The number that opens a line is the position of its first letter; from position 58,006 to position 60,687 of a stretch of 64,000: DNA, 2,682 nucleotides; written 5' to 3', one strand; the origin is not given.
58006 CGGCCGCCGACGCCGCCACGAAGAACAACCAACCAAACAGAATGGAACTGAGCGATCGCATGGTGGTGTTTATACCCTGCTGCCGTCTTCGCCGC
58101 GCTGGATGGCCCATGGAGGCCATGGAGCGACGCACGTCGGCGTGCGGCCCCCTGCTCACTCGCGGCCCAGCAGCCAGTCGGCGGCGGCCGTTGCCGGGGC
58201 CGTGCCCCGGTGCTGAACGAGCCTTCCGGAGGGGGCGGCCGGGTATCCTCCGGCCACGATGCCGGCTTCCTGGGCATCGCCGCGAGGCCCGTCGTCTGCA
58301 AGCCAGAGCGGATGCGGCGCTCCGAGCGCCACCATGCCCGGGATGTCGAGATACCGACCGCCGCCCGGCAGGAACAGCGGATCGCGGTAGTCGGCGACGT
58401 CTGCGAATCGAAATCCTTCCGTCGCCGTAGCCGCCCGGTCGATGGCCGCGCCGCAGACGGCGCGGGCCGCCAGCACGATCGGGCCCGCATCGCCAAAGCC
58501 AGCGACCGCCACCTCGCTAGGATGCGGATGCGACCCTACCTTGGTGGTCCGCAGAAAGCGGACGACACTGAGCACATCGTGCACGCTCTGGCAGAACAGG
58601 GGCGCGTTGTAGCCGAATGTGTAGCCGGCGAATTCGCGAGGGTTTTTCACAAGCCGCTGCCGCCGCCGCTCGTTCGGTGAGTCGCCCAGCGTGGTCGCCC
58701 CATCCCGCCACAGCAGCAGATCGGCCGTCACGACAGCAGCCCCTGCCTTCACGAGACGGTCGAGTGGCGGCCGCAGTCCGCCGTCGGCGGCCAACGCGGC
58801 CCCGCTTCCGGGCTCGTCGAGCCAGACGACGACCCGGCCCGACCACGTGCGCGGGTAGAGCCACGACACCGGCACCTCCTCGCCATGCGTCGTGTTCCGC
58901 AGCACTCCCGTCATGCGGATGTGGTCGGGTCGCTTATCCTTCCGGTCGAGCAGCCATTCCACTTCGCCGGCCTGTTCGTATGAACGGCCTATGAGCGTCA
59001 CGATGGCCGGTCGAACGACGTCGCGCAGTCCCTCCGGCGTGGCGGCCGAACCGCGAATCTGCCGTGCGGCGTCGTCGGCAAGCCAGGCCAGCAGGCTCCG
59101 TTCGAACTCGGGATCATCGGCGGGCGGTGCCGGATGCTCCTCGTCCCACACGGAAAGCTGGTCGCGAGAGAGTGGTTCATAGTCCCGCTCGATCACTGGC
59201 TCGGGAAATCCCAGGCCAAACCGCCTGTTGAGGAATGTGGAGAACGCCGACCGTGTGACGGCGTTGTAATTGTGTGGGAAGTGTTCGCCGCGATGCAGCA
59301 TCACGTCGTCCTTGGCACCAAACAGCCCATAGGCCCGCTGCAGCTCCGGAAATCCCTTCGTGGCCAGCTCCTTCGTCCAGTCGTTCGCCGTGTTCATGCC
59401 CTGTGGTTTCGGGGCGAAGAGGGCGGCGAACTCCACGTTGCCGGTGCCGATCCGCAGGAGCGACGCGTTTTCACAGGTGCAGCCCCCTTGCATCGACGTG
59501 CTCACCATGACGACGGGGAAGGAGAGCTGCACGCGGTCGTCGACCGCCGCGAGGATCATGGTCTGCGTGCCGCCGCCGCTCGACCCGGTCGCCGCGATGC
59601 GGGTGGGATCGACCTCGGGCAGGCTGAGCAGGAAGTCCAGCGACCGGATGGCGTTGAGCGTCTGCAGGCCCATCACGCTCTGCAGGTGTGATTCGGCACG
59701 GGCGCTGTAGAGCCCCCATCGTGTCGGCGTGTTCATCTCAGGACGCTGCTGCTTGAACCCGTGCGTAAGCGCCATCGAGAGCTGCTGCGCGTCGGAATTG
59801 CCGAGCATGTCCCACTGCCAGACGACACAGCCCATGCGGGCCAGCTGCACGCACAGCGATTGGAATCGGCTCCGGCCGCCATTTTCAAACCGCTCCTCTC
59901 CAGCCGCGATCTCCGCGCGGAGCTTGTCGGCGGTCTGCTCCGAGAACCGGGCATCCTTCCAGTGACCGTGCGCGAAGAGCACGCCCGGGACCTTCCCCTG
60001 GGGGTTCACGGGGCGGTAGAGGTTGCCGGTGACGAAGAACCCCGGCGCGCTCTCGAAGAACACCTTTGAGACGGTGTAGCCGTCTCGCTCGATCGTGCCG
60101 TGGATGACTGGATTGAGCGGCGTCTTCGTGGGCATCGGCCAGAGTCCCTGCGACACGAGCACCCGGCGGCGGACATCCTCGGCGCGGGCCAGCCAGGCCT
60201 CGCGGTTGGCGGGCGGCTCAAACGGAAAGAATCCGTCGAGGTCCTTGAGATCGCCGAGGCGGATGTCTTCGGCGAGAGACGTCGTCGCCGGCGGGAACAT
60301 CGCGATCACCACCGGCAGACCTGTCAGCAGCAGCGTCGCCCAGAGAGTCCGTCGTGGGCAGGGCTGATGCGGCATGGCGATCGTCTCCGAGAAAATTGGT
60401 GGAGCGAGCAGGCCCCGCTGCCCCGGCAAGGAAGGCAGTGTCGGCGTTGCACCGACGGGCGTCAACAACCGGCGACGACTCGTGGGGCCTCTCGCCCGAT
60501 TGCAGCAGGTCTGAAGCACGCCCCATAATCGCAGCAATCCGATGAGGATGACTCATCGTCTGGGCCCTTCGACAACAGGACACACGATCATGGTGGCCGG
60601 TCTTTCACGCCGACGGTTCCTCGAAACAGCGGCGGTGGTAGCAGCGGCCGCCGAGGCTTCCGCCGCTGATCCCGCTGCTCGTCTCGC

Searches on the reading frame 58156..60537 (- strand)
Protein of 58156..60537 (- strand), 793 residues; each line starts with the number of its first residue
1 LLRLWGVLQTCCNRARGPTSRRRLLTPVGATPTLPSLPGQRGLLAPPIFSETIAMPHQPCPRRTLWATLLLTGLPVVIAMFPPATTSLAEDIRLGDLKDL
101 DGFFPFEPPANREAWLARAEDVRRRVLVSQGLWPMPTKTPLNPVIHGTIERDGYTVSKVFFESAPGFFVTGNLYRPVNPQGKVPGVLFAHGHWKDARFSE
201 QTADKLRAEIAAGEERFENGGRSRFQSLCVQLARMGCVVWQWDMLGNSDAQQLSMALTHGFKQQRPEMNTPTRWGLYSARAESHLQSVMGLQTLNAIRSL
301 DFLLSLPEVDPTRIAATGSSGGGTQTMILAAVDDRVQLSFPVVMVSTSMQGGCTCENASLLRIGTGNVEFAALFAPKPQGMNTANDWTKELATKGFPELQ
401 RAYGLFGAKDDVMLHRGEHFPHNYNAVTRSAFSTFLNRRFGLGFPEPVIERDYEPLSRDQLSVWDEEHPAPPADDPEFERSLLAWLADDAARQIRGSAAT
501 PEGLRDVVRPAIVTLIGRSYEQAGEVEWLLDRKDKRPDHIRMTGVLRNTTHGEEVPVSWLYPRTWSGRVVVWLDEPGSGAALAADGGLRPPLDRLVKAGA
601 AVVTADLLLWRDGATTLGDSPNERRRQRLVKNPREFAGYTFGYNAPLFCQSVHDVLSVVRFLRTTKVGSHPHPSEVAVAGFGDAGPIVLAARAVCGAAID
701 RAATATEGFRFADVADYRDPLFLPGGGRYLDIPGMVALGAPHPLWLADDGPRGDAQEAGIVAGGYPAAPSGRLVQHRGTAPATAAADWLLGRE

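Call 74: search_protein_families(library=pfam, proteins=[window:58156-60537:-], max_evalue=0.001)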
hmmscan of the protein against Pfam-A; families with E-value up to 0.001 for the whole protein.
window:58156-60537:- (793 aa): 1 family
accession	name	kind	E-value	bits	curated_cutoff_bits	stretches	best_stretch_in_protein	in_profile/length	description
PF05448.18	AXE1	-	4.2e-06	26.2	21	1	294-341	158-205/321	Acetyl xylan esterase (AXE1)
